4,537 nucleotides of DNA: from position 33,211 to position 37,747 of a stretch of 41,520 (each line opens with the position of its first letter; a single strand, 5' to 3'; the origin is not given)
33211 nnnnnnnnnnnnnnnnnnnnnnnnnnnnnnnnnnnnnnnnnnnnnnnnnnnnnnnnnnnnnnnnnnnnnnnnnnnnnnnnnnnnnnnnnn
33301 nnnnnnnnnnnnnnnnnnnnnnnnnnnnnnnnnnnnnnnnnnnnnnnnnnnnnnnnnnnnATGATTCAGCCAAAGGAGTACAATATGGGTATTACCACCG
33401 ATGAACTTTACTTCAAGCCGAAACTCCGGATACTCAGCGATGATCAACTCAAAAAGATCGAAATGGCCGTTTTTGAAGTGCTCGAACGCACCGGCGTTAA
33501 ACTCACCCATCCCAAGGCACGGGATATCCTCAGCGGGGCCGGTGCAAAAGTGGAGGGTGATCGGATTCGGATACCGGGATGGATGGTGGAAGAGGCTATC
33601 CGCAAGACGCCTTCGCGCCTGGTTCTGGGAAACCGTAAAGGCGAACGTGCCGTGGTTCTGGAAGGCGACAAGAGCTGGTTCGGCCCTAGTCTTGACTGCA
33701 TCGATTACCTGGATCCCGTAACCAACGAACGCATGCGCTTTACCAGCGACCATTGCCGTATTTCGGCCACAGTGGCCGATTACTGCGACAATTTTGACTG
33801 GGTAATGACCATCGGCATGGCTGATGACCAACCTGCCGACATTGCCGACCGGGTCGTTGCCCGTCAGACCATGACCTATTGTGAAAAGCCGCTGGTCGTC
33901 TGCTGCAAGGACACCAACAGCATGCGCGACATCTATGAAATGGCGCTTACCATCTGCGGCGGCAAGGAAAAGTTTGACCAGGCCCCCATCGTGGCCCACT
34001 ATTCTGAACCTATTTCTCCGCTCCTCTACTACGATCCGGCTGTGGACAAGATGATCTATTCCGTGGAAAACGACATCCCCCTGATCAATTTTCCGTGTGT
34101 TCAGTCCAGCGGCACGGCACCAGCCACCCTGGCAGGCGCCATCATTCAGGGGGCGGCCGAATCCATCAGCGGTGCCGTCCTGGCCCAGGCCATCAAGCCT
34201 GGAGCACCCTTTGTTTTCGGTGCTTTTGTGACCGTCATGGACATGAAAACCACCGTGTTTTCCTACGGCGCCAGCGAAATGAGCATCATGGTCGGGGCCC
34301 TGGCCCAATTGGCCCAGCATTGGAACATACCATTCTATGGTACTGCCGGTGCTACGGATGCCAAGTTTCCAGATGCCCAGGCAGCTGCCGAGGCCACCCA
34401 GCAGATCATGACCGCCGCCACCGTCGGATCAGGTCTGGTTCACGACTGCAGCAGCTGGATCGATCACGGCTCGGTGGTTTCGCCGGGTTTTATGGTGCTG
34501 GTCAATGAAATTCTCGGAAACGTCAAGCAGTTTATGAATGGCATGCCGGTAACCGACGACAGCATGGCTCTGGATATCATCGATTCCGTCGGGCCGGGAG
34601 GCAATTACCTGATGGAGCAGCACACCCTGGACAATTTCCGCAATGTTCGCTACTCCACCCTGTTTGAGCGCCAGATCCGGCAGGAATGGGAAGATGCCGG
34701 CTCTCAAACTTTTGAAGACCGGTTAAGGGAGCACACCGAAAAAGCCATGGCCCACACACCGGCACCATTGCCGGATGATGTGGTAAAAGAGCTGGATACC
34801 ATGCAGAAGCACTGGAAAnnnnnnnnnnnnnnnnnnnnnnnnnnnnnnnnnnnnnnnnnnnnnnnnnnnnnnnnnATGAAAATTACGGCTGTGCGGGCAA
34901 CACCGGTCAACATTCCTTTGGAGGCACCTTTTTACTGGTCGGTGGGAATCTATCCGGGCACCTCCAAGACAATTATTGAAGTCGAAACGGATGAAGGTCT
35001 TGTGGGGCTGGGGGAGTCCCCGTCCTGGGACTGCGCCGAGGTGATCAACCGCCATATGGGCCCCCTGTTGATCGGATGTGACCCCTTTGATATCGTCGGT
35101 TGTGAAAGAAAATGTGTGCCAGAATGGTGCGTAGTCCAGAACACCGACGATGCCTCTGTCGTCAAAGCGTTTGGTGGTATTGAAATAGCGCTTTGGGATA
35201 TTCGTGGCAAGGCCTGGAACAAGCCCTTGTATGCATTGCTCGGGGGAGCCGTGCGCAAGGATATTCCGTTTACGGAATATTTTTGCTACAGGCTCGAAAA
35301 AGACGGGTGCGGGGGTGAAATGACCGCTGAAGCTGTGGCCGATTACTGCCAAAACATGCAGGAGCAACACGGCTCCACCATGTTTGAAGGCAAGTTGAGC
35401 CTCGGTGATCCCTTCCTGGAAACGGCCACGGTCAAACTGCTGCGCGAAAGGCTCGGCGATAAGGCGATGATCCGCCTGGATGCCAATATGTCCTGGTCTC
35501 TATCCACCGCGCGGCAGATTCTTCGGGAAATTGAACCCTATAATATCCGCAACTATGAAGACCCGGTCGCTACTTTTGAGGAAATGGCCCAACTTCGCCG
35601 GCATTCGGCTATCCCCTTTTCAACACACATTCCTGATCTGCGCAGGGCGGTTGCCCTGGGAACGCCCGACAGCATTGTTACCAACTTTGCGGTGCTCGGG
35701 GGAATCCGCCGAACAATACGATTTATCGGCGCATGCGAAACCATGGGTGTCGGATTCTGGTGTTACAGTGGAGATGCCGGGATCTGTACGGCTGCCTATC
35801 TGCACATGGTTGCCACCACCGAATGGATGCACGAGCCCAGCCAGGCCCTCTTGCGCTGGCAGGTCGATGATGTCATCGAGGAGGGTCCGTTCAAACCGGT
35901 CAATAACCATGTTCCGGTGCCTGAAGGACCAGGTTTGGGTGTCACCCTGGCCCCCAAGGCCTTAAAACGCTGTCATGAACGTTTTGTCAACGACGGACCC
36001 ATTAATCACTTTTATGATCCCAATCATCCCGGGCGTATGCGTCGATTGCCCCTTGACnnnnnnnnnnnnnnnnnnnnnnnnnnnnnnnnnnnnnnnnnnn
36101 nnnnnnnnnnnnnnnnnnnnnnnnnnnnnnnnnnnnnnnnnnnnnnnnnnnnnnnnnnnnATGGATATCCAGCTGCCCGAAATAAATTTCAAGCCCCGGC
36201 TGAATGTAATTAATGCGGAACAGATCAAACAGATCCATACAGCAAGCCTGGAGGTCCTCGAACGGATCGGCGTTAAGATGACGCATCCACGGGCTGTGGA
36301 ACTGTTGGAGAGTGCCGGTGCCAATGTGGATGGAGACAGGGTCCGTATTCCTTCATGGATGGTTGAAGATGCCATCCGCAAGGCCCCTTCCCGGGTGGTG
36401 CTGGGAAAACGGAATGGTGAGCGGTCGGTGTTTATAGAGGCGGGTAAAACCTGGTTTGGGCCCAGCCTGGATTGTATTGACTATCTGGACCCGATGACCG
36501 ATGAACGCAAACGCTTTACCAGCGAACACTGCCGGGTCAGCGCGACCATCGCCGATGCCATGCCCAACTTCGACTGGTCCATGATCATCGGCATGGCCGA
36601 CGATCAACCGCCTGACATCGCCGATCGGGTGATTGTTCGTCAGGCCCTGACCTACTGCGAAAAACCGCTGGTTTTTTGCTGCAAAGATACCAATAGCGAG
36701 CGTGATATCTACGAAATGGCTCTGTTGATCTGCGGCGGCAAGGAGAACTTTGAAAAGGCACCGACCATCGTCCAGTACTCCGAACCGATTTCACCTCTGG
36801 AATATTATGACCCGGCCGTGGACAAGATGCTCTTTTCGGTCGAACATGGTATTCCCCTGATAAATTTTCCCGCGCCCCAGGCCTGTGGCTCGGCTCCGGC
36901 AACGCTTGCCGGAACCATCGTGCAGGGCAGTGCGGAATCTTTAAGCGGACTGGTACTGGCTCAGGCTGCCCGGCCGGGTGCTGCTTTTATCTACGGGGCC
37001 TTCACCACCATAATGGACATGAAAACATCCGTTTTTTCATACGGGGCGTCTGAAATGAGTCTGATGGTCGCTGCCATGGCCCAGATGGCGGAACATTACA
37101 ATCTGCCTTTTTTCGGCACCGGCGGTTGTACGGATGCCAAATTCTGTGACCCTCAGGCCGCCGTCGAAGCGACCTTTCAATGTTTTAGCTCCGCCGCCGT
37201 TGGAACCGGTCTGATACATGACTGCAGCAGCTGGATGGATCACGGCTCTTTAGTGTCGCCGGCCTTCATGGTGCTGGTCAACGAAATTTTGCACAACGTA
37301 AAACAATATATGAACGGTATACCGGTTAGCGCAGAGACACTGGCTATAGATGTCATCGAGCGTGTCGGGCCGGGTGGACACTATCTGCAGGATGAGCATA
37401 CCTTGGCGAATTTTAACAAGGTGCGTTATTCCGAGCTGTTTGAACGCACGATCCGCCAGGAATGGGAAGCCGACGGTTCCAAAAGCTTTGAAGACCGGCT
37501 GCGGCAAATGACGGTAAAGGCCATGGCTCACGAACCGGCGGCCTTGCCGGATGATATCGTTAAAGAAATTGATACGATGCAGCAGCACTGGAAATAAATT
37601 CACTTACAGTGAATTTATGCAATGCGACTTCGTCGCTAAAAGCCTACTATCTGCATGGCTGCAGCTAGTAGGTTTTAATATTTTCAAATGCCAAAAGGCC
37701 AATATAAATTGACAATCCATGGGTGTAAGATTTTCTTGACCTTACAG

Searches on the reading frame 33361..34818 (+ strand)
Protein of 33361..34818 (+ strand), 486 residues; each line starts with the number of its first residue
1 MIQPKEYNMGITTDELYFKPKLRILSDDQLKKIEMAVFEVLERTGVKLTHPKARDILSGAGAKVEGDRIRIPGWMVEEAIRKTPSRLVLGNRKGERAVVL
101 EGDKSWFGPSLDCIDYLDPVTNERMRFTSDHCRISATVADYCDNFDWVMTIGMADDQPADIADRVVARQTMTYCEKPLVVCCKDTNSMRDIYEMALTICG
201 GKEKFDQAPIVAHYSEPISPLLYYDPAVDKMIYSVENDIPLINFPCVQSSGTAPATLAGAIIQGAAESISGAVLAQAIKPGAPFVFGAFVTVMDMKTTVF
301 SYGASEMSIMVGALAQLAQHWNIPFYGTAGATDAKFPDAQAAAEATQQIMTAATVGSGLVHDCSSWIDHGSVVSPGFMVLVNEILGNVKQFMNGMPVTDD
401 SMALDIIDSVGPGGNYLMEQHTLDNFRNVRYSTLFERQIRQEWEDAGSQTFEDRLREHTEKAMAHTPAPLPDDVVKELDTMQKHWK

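Call 4: search_protein_families(library=pfam, proteins=[window:33361-34818:+])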
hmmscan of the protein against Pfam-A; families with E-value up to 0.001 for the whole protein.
window:33361-34818:+ (486 aa): 1 family
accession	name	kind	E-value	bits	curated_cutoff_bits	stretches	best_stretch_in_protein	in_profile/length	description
PF06253.16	MTTB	-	4.7e-92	309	25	1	20-479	29-489/500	Trimethylamine methyltransferase (MTTB)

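Call 47: search_protein_families(library=ncbifam, proteins=[window:33361-34818:+], max_evalue=0.00001)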
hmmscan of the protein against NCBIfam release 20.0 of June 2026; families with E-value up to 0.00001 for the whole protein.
window:33361-34818:+ (486 aa): 1 family
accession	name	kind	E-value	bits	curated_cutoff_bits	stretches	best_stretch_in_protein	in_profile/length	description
TIGR02369.2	trimeth_pyl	equivalog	9.3e-106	354.1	525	1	21-480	2-463/469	[trimethylamine--corrinoid protein] Co-methyltransferase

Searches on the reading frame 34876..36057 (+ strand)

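Call 4: search_protein_families(library=pfam, proteins=[window:34876-36057:+])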
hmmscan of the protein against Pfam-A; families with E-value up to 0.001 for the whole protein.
window:34876-36057:+ (394 aa): 2 families
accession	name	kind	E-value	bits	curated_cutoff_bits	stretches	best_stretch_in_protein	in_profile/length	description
PF13378.12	MR_MLE_C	-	8.6e-35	120.9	29.4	1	154-361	2-218/219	Enolase C-terminal domain-like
PF02746.21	MR_MLE_N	-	5.2e-15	56.1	22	1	5-123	3-117/117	Mandelate racemase / muconate lactonizing enzyme, N-terminal domain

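Call 47: search_protein_families(library=ncbifam, proteins=[window:34876-36057:+], max_evalue=0.00001)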
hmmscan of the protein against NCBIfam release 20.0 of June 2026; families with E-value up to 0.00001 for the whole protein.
window:34876-36057:+ (394 aa): 14 families
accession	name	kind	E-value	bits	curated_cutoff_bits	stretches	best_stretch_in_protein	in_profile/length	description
NF043002.1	HProlDhtase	equivalog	7.7e-25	87.5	500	1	1-359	1-355/366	cis-3-hydroxy-L-proline dehydratase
NF040866.1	AraD_Arch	equivalog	3.5e-22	78.9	650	1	33-363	36-366/372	arabinonate dehydratase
NF010624.0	PRK14017.1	equivalog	3.4e-21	75.8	311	1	33-367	17-361/382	galactonate dehydratase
TIGR02534.1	mucon_cyclo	subfamily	8.8e-19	67.8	334.95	1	4-365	2-364/368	muconate/chloromuconate family cycloisomerase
NF047820.1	TalGalacDh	equivalog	1.1e-17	64.1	500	1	33-364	40-362/371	L-talarate/galactarate dehydratase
NF040790.2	glucon_galact_dh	equivalog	1.3e-16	60.4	750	1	32-366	26-369/390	bifunctional D-gluconate/D-galactonate dehydratase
TIGR01927.1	menC_gam_Gplu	equivalog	3.3e-16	59.4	130.55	1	152-292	111-258/307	o-succinylbenzoate synthase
NF043051.1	ManoateDhtManD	equivalog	6.5e-16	58.2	550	1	27-130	13-117/403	D-mannonate dehydratase ManD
NF011968.0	PRK15440.1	equivalog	5.9e-15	55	393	1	32-361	60-386/395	L-rhamnonate dehydratase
TIGR03247.1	glucar-dehydr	equivalog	7.7e-15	54.5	828.7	1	148-371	178-410/441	glucarate dehydratase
NF011654.0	PRK15072.1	subfamily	6.2e-13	48.4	430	1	27-130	13-117/404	D-galactonate dehydratase family protein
NF002782.0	PRK02901.1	equivalog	1.8e-11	43.6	288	1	183-288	121-233/328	o-succinylbenzoate synthase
TIGR01928.1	menC_lowGC_arch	equivalog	3.8e-06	26.2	200.65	0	183-298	162-282/325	o-succinylbenzoate synthase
NF002739.0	PRK02714.1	equivalog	4.5e-06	26.4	259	1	151-243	119-215/320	o-succinylbenzoate synthase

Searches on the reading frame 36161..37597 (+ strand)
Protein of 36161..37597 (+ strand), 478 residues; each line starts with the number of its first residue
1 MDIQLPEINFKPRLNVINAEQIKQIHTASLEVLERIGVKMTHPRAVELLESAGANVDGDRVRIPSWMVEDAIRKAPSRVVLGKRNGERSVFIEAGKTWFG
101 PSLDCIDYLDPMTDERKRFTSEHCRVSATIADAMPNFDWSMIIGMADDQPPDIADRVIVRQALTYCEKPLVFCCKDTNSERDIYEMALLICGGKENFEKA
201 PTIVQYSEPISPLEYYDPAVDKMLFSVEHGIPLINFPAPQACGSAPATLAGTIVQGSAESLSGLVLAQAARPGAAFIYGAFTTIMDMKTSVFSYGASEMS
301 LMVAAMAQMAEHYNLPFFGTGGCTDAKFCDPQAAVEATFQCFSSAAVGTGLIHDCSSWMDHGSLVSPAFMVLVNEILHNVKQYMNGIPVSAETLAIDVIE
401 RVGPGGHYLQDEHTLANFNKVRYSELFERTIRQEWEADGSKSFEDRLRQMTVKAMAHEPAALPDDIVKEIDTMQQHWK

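Call 4: search_protein_families(library=pfam, proteins=[window:36161-37594:+])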
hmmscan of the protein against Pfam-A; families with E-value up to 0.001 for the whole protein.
window:36161-37594:+ (478 aa): 1 family
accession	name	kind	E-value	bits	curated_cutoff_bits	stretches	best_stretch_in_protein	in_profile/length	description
PF06253.16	MTTB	-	9.8e-94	314.6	25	1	11-471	28-489/500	Trimethylamine methyltransferase (MTTB)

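Call 12: find_encoding_contigs(protein=window:36161-37597:+, flank=10000, max_places=6)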
Protein window:36161-37597:+ (478 aa): 1 contig read that carries it; 1 place shown.
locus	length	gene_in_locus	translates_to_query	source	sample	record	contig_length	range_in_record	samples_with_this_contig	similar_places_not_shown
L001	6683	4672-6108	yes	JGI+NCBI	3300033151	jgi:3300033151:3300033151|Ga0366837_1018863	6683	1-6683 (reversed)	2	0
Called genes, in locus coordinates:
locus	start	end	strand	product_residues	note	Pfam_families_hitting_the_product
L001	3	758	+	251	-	PF02653:BPD_transp_2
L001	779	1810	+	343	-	PF02653:BPD_transp_2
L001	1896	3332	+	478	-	PF06253:MTTB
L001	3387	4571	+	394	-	PF02746:MR_MLE_N, PF13378:MR_MLE_C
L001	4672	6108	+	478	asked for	PF06253:MTTB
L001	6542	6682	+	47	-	?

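Call 47: search_protein_families(library=ncbifam, proteins=[window:36161-37594:+], max_evalue=0.00001)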
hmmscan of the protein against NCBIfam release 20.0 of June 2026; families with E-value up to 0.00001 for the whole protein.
window:36161-37594:+ (478 aa): 1 family
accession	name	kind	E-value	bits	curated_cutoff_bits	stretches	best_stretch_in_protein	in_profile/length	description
TIGR02369.2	trimeth_pyl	equivalog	8.5e-111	370.7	525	1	13-472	2-463/469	[trimethylamine--corrinoid protein] Co-methyltransferase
